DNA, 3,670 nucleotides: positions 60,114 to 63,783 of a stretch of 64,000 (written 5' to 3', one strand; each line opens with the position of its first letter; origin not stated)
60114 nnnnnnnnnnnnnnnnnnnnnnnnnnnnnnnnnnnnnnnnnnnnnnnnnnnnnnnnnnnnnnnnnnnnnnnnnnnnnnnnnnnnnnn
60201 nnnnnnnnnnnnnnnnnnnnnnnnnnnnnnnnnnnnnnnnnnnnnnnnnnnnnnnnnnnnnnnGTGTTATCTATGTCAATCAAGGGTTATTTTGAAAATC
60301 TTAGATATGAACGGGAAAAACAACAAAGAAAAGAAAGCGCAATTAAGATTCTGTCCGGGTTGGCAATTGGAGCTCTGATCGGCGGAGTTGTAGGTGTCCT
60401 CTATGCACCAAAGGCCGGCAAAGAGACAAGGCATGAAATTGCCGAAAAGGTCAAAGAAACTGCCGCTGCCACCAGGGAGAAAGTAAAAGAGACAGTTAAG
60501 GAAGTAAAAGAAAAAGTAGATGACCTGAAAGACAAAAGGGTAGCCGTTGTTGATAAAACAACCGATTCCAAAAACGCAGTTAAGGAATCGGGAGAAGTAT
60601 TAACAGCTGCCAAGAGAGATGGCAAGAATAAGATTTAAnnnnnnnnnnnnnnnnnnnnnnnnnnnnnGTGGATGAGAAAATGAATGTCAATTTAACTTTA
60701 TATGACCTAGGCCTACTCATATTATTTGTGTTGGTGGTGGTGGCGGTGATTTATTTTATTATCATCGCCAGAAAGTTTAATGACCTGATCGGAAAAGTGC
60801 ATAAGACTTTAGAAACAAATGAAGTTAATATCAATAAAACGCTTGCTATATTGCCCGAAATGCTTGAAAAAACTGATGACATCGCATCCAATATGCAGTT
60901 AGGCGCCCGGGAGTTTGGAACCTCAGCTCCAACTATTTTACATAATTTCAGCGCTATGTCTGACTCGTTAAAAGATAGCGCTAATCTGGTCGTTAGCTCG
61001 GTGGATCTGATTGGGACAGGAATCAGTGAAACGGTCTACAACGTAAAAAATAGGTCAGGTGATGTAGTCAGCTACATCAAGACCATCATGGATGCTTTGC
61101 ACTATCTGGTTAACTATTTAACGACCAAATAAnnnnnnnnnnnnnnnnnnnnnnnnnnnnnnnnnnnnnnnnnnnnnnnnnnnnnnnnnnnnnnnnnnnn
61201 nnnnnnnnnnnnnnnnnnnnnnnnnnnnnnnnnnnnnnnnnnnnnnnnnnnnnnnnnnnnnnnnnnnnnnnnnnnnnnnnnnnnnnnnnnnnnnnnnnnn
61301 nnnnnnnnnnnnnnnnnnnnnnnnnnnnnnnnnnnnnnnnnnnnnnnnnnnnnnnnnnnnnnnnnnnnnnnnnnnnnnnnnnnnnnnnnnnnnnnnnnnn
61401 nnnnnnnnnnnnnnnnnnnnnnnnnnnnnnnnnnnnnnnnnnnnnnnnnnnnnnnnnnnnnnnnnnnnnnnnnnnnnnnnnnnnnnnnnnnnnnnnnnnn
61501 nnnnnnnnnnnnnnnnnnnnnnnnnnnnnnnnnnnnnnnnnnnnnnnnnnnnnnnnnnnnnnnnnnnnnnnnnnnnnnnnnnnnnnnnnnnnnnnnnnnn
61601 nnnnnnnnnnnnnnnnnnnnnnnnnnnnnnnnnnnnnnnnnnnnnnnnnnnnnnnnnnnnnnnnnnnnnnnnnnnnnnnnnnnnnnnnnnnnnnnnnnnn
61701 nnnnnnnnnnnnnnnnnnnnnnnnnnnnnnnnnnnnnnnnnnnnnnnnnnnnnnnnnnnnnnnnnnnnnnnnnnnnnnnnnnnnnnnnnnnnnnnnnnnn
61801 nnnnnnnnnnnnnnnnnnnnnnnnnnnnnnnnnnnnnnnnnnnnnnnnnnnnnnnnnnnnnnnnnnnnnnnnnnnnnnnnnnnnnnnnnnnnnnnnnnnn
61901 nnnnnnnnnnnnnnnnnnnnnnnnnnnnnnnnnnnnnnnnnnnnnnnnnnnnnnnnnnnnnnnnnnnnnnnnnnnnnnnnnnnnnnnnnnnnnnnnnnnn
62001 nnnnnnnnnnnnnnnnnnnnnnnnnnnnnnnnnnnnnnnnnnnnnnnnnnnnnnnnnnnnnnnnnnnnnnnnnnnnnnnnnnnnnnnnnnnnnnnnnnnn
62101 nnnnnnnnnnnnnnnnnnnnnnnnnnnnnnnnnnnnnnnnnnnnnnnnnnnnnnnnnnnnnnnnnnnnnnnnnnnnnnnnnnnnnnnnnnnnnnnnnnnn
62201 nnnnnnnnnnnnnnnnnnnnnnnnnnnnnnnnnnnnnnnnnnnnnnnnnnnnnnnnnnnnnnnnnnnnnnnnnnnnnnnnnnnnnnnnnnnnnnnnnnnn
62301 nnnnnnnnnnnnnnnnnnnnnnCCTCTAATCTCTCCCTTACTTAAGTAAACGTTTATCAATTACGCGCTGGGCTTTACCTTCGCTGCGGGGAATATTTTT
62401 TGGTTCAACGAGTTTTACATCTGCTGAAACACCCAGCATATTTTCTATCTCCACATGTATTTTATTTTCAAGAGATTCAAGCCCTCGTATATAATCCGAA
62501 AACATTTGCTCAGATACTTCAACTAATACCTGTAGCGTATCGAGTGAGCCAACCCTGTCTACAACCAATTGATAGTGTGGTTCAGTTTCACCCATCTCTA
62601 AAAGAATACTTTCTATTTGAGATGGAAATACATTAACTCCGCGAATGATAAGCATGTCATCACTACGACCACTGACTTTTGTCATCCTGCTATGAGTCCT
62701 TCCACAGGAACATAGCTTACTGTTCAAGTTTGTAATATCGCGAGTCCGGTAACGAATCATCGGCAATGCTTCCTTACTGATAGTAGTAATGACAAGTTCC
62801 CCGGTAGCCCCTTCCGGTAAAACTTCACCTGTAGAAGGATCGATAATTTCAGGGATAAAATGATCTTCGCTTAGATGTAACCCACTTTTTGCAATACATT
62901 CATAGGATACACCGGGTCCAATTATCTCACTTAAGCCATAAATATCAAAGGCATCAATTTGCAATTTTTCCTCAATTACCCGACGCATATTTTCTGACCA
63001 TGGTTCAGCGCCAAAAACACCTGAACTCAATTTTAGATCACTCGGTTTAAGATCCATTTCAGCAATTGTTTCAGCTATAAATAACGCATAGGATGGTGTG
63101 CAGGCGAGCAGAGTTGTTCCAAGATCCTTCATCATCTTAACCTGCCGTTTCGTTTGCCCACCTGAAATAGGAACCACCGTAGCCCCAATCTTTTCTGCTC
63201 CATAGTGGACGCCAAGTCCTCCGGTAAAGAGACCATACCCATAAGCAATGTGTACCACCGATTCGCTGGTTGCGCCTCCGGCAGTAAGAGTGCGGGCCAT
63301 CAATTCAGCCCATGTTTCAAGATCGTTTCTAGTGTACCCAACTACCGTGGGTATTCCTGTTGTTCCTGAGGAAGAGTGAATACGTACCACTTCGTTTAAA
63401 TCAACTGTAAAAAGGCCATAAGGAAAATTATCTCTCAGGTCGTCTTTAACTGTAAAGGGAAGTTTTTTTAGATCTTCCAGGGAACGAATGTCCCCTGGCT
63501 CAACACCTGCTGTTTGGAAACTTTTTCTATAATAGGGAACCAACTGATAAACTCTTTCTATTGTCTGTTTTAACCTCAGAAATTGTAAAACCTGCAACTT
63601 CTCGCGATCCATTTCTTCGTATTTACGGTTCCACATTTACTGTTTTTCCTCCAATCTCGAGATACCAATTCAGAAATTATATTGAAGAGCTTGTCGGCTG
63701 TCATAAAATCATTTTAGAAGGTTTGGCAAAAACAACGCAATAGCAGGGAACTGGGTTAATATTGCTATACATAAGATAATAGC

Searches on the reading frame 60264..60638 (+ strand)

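Call 9: search_protein_families(library=pfam, max_evalue=10, proteins=[window:60264-60638:+])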
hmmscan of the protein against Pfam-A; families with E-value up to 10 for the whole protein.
window:60264-60638:+ (124 aa): 14 families
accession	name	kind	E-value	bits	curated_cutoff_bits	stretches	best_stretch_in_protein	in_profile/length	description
PF12732.12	YtxH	-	1.7e-17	64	37.5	2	30-91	1-69/71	YtxH-like protein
PF01765.24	RRF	-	0.0059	16.9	29.7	1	49-107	84-142/164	Ribosome recycling factor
PF06897.17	DUF1269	-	0.0096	16.7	26.9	1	30-89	19-79/100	Protein of unknown function (DUF1269)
PF19602.4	DUF6107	-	0.012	16.3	27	1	20-52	32-64/106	Family of unknown function (DUF6107)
PF01017.26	STAT_alpha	-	0.09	13.3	27.5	1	60-114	36-90/167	STAT transcription factor, coiled-coil domain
PF02466.24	Tim17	-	0.13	13.1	32.7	1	29-72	5-36/111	Tim17/Tim22/Tim23/Pmp24 family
PF12501.13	DUF3708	-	0.13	12.3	24.1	1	54-116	67-130/166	Phosphate ATP-binding cassette transporter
PF11368.13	DUF3169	-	0.14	12.1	31.6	1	24-71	2-49/250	Protein of unknown function (DUF3169)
PF10247.14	Romo1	-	0.15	12.9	27.6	1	28-47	5-24/66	Reactive mitochondrial oxygen species modulator 1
PF06932.16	DUF1283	-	0.21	12.2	25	1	63-112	13-61/83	Protein of unknown function (DUF1283)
PF04906.18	Tweety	-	0.32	10.1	31.8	1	40-111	107-177/431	Tweety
PF06305.16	LapA_dom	-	0.42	11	28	1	29-72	23-62/64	Lipopolysaccharide assembly protein A domain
PF04799.18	Fzo_mitofusin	-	0.58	10.1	27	1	54-114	90-149/161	fzo-like conserved region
PF10779.14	XhlA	-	1.1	9.9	34.7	1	74-99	2-26/67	Haemolysin XhlA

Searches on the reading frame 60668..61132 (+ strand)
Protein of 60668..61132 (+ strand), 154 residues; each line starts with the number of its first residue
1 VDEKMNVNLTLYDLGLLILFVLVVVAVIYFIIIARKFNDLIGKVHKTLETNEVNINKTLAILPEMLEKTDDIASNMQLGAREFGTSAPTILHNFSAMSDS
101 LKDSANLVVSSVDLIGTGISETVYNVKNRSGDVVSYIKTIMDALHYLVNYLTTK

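Call 9: search_protein_families(library=pfam, max_evalue=10, proteins=[window:60668-61132:+])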
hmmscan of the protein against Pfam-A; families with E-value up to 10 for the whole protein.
window:60668-61132:+ (154 aa): 5 families
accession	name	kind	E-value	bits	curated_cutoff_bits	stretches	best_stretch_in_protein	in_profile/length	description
PF06103.16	DUF948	-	0.00011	22.7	37.2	1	16-77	3-64/89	Bacterial protein of unknown function (DUF948)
PF01594.21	AI-2E_transport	-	0.0051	16.5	34.3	1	16-97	54-128/327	AI-2E family transporter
PF14584.11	DUF4446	-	0.05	14.1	27.4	1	17-76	4-64/150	Protein of unknown function (DUF4446)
PF08475.15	Baculo_VP91_N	-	0.12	12.5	24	1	126-153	48-75/192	Viral capsid protein 91 N-terminal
PF00335.26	Tetraspanin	-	0.14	12.3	32.1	1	7-52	74-127/225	Tetraspanin family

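Call 12: find_encoding_contigs(protein=window:60668-61129:+, flank=10000, max_places=10)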
Protein window:60668-61129:+ (154 aa): no gene with exactly this product is on record in the collection.

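Call 28: find_homologous_proteins(query=window:60668-61129:+, max_evalue=0.00001)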
Query window:60668-61129:+ (154 aa): 32 proteins with E <= 0.00001 among 66 candidates.
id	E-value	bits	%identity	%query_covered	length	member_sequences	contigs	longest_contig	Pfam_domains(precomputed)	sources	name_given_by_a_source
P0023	1.1e-73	264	99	83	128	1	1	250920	-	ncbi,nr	ncbi:MAG: hypothetical protein SCJ97_01165 [Bacillota bacterium]|nr:hypothetical protein [Bacillota 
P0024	2.6e-72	259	83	97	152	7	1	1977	-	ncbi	-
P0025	1.7e-71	257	83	97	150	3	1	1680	-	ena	-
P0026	1.8e-71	256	80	97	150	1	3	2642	-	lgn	-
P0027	2.5e-71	256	80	97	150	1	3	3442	-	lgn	-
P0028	5.8e-71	255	78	99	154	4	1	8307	-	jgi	jgi:uncharacterized protein YoxC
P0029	6.1e-71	255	84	97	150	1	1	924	-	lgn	-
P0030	7.1e-70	251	78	97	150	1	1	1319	-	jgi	jgi:uncharacterized protein YoxC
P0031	8.1e-70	251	79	97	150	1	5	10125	-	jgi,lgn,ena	-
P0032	1.5e-69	250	78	97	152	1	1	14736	-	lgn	-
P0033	4.2e-69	249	78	97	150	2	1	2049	-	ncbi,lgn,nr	ncbi:MAG: hypothetical protein U1E11_10150 [Dethiobacteria bacterium]|nr:hypothetical protein [Dethi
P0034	1.1e-68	247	78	97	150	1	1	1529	-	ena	-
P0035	1.5e-68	247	78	97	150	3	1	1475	-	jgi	jgi:uncharacterized protein YoxC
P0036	1.7e-68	247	76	99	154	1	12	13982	-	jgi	jgi:uncharacterized protein YoxC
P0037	3.4e-68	246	77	97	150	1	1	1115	-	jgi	jgi:uncharacterized protein YoxC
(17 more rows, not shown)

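Call 29: find_encoding_contigs(protein=P0023, flank=10000, max_places=3)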
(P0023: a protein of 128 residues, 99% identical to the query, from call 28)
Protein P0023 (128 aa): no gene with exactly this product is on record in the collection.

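Call 30: find_encoding_contigs(protein=P0032, flank=10000, max_places=3)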
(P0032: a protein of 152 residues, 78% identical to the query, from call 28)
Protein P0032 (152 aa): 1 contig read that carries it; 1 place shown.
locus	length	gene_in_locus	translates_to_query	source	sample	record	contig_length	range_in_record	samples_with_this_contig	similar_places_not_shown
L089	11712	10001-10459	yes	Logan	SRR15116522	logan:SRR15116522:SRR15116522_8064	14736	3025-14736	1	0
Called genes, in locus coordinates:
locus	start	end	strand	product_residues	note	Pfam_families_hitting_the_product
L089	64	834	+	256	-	PF00753:Lactamase_B (weak), PF13483:Lactamase_B_3, PF12706:Lactamase_B_2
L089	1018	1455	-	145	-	PF09719:C_GCAxxG_C_C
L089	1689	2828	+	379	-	PF03599:CdhD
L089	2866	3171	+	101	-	PF12838:Fer4_7 (weak), PF00037:Fer4, PF12797:Fer4_2 (weak), PF12837:Fer4_6 (weak), PF13237:Fer4_10, PF13459:Fer4_15 (faint), PF13187:Fer4_9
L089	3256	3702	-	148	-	PF02639:DUF188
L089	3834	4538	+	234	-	PF03483:B3_4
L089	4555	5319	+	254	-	PF01209:Ubie_methyltran (weak), PF05401:NodS (weak), PF13489:Methyltransf_23, PF08241:Methyltransf_11, PF08242:Methyltransf_12, PF13649:Methyltransf_25, PF13847:Methyltransf_31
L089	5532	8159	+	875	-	PF01339:CheB_methylest, PF03705:CheR_N, PF01739:CheR, PF05701:WEMBL (weak), PF10473:CENP-F_leu_zip (weak), PF13596:PAS_10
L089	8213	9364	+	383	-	PF00989:PAS (weak), PF08448:PAS_4 (faint), PF13426:PAS_9 (weak), PF00989:PAS, PF13188:PAS_8 (weak), PF00196:GerE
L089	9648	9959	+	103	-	PF12732:YtxH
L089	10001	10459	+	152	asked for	-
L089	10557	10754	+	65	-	PF05532:CsbD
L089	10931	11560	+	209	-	-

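Call 31: find_encoding_contigs(protein=P0036, flank=10000, max_places=6)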
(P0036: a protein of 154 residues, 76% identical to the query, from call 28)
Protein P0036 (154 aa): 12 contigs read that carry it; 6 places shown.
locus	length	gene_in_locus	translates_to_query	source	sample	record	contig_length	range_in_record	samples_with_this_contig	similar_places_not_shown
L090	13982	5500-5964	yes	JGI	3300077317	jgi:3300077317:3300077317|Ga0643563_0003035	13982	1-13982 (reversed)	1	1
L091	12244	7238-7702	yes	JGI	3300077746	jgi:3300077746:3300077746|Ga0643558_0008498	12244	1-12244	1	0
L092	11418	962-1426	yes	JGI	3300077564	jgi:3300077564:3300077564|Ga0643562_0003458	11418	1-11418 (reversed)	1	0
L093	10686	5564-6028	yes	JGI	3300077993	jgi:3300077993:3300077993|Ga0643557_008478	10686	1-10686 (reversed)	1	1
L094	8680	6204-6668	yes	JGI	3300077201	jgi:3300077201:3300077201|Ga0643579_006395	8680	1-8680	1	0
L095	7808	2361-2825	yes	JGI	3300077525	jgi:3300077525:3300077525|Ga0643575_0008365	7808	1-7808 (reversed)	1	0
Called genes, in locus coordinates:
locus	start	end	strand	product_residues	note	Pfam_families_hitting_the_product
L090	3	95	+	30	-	?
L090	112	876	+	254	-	PF01209:Ubie_methyltran (weak), PF13489:Methyltransf_23, PF05401:NodS (weak), PF08241:Methyltransf_11, PF08242:Methyltransf_12, PF13649:Methyltransf_25, PF13847:Methyltransf_31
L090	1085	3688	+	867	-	PF01339:CheB_methylest, PF03705:CheR_N, PF01739:CheR, PF05701:WEMBL (weak), PF08614:ATG16 (weak), PF10473:CENP-F_leu_zip (weak), PF13596:PAS_10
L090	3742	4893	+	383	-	PF00989:PAS (faint), PF13188:PAS_8 (faint), PF08448:PAS_4 (faint), PF13426:PAS_9 (weak), PF00196:GerE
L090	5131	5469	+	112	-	-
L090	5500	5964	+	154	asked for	-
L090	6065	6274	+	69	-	PF05532:CsbD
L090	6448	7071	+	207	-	-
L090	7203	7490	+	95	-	-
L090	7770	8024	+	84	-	PF04226:Transgly_assoc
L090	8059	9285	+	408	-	PF13439:Glyco_transf_4, PF13579:Glyco_trans_4_4, PF00534:Glycos_transf_1, PF13692:Glyco_trans_1_4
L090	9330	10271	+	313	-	PF00989:PAS, PF13426:PAS_9, PF08447:PAS_3 (weak), PF00990:GGDEF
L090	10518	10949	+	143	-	PF06305:LapA_dom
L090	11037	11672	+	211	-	-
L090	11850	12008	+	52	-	-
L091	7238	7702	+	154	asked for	-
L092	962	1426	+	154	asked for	-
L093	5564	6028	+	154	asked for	-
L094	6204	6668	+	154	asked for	-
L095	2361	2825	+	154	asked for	-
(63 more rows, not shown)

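Call 58: find_encoding_contigs(protein=P0024, flank=10000, max_places=4)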
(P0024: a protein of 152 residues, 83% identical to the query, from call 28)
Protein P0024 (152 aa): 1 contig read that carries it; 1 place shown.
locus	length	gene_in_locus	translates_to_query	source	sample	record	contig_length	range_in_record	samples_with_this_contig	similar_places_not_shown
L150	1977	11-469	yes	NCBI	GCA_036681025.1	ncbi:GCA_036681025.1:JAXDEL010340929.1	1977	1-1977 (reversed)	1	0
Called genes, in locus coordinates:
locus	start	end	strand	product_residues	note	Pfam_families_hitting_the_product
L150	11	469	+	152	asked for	-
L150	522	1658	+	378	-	PF18845:baeRF_family3, PF18848:baeRF_family6, PF18849:baeRF_family7, PF18851:baeRF_family8, PF18855:baeRF_family11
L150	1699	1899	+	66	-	PF05532:CsbD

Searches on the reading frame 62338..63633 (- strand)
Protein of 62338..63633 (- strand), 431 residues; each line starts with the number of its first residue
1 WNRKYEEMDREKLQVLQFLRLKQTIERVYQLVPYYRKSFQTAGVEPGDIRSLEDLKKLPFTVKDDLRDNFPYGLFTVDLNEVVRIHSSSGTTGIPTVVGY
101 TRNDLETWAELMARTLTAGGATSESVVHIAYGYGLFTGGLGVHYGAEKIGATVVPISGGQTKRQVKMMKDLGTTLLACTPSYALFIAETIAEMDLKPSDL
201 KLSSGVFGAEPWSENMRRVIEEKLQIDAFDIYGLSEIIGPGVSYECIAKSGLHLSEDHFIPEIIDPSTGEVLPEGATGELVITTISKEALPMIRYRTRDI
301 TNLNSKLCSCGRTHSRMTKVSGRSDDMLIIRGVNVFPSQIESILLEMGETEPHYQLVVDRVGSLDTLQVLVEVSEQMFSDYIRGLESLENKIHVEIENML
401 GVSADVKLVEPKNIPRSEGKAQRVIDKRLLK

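Call 39: find_related_loci(query=window:62338-63633:-, collection=metagenome_contigs, flank=8000)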
Query window:62338-63633:- (431 aa) in metagenome_contigs; peptide patterns used: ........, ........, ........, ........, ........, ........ (x = any residue, [..] = any of these).
89 stretches matched a pattern; 47 encode a relative of the query (tblastn E <= 1e-3); 47 distinct loci.
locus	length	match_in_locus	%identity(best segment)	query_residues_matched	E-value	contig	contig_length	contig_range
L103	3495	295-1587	99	1-431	0e+0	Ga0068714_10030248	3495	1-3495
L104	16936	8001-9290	88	1-430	0e+0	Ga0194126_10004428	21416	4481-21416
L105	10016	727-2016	86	1-430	0e+0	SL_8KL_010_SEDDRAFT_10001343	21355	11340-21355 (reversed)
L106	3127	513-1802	87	1-430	0e+0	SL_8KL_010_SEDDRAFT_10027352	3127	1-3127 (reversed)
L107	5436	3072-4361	87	1-430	0e+0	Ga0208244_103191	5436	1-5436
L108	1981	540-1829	84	1-430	0e+0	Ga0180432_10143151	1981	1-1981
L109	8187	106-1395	84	1-430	0e+0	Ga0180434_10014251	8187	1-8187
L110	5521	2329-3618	84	1-430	0e+0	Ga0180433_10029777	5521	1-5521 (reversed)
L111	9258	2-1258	87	12-430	0e+0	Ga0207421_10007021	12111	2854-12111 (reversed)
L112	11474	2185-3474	83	1-430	0e+0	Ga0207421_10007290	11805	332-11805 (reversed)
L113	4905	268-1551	82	1-428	0e+0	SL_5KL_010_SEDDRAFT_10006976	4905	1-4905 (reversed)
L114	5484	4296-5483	85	1-396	0e+0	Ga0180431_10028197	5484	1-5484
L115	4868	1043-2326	76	1-428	0e+0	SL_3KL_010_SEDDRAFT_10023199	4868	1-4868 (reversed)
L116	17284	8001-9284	67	1-428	0e+0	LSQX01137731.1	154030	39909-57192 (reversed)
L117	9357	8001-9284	67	1-428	0e+0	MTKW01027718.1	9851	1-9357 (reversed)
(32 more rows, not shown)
